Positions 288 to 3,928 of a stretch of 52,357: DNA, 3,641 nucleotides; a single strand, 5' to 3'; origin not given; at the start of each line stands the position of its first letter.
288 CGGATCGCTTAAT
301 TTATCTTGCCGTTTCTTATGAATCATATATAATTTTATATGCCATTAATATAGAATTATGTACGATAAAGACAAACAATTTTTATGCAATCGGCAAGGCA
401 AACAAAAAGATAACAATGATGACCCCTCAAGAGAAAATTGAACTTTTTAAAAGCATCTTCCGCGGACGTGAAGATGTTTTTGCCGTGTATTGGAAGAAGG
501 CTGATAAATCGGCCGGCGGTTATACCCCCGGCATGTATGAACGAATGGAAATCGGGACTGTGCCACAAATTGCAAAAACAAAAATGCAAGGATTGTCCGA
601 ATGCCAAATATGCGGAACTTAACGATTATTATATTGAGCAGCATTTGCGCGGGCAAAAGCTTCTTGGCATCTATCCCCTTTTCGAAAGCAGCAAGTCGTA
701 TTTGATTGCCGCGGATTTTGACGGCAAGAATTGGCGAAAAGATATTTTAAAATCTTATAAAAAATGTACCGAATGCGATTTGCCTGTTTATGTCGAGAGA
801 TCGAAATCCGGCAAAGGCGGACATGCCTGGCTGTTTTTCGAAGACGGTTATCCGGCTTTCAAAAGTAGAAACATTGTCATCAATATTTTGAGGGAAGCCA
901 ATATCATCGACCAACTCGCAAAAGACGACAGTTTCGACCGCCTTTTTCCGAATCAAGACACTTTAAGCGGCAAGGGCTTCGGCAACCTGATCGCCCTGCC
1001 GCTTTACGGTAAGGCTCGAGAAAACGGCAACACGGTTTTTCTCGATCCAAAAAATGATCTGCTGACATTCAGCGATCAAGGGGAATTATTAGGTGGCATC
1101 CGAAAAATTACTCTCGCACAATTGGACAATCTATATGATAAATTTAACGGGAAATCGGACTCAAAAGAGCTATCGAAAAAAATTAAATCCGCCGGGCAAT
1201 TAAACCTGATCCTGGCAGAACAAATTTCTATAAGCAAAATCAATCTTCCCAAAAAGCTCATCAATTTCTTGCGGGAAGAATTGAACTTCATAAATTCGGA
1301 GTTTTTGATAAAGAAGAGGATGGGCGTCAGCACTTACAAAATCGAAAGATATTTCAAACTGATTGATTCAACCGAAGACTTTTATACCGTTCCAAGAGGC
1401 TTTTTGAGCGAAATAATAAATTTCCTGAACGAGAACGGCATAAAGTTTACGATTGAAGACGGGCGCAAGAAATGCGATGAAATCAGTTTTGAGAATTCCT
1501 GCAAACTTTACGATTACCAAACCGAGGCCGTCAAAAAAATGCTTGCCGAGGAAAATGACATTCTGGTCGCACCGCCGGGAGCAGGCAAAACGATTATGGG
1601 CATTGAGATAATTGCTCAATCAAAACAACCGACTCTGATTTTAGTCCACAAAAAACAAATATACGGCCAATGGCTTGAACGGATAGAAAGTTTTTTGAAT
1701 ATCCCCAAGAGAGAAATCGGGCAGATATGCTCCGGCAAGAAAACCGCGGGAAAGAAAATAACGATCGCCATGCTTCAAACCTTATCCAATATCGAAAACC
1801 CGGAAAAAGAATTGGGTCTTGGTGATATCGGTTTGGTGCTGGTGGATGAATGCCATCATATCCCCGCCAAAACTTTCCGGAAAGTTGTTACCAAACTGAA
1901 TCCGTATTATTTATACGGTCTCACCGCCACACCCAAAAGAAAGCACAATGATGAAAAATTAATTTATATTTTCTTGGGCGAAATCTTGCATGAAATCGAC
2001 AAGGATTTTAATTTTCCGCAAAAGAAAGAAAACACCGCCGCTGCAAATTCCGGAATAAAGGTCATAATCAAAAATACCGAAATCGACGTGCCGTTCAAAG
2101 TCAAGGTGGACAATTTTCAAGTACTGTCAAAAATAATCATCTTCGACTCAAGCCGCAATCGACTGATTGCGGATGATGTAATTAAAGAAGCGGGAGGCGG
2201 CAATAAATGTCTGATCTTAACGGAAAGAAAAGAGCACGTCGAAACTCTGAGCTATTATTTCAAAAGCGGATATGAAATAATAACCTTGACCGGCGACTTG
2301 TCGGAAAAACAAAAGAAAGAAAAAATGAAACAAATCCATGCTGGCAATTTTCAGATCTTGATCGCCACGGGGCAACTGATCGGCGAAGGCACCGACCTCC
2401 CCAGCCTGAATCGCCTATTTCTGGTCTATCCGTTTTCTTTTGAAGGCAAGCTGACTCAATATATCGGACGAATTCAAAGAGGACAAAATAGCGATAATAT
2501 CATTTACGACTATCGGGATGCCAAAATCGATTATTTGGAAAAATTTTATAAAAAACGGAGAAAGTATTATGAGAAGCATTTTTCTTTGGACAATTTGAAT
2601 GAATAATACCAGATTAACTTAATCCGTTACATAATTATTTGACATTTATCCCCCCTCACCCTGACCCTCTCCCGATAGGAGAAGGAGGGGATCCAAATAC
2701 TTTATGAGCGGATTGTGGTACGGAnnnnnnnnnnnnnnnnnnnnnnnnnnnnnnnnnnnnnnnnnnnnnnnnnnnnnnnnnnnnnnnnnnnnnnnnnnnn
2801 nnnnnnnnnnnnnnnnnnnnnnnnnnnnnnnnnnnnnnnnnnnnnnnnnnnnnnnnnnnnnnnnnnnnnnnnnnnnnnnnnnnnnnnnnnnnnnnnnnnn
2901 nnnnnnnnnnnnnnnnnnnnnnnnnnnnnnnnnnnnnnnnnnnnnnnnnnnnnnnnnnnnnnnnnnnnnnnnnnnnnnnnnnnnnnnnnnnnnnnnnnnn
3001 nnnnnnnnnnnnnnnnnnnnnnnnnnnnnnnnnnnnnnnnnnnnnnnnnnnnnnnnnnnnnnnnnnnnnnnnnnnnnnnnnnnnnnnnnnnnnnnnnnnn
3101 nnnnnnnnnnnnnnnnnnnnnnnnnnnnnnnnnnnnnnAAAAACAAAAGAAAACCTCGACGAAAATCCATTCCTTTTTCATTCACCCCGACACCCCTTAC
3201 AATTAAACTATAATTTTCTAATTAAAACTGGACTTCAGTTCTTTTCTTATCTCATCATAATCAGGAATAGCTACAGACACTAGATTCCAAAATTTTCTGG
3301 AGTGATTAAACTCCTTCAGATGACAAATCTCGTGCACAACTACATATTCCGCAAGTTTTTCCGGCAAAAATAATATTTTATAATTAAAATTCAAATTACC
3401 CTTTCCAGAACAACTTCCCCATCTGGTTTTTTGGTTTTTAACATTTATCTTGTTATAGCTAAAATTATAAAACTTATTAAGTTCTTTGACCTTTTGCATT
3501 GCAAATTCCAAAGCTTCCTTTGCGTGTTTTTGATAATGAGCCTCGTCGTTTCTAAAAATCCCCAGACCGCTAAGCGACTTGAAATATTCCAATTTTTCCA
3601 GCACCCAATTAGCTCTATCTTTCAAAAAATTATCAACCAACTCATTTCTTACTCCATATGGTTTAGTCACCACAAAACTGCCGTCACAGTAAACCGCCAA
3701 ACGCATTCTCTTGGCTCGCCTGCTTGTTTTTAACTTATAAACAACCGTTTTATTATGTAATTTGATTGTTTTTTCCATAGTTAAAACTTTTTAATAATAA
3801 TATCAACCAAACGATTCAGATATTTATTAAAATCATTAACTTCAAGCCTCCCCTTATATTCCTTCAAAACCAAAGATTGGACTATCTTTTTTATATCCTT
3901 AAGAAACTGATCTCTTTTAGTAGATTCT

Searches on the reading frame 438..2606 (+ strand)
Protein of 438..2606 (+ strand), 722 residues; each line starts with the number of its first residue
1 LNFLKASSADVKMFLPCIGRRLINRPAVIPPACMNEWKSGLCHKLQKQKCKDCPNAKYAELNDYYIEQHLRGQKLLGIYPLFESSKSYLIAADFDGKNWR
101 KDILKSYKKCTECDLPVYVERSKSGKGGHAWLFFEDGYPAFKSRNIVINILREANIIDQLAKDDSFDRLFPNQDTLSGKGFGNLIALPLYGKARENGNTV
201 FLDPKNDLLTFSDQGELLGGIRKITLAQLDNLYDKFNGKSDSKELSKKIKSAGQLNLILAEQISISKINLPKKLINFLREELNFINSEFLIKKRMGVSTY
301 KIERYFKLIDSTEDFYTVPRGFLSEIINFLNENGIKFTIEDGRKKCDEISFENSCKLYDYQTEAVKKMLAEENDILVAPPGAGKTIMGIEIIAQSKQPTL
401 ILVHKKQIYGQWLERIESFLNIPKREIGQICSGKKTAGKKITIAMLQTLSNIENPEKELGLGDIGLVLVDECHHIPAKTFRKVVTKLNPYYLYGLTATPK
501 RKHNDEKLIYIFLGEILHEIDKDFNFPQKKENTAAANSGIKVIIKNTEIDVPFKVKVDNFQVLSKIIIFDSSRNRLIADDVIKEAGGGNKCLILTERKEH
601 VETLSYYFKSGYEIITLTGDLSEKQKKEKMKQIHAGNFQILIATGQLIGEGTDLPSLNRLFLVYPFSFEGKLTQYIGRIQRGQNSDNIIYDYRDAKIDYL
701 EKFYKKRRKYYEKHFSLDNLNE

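Call 63: search_protein_families(library=pfam, proteins=[window:438-2606:+], max_evalue=0.0001)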
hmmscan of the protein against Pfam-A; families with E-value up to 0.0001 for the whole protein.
window:438-2606:+ (722 aa): 5 families
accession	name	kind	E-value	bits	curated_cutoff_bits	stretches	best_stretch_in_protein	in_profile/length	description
PF22548.2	AEP-TOTE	-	1.1e-65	221.9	27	1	31-231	32-229/230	TOTE conflict system, Archaeo-Eukaryotic Primase domain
PF04851.21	ResIII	-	2e-30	106.3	22.5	1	355-501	2-164/164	Type III restriction enzyme, res subunit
PF00271.37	Helicase_C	-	4.9e-12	46.5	23.5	1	582-681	10-108/110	Helicase conserved C-terminal domain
PF00270.35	DEAD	-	8.3e-12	45.6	26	1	359-502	2-163/167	DEAD/DEAH box helicase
PF00176.29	SNF2-rel_dom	-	5.7e-06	26.1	24.9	1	360-502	1-166/290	SNF2-related domain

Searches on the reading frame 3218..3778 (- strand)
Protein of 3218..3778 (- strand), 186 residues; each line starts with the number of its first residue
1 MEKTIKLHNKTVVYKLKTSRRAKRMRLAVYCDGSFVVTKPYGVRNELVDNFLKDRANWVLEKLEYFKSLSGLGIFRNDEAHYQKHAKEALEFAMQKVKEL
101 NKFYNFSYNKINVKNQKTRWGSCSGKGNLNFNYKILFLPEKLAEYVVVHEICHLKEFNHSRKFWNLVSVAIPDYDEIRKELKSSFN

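Call 63: search_protein_families(library=pfam, proteins=[window:3218-3778:-], max_evalue=0.0001)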
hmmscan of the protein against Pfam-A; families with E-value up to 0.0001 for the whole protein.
window:3218-3778:- (186 aa): 1 family
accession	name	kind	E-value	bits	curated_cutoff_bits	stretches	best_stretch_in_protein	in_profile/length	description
PF01863.23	YgjP-like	-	2.9e-42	145.5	26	1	80-183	106-206/207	YgjP-like, metallopeptidase domain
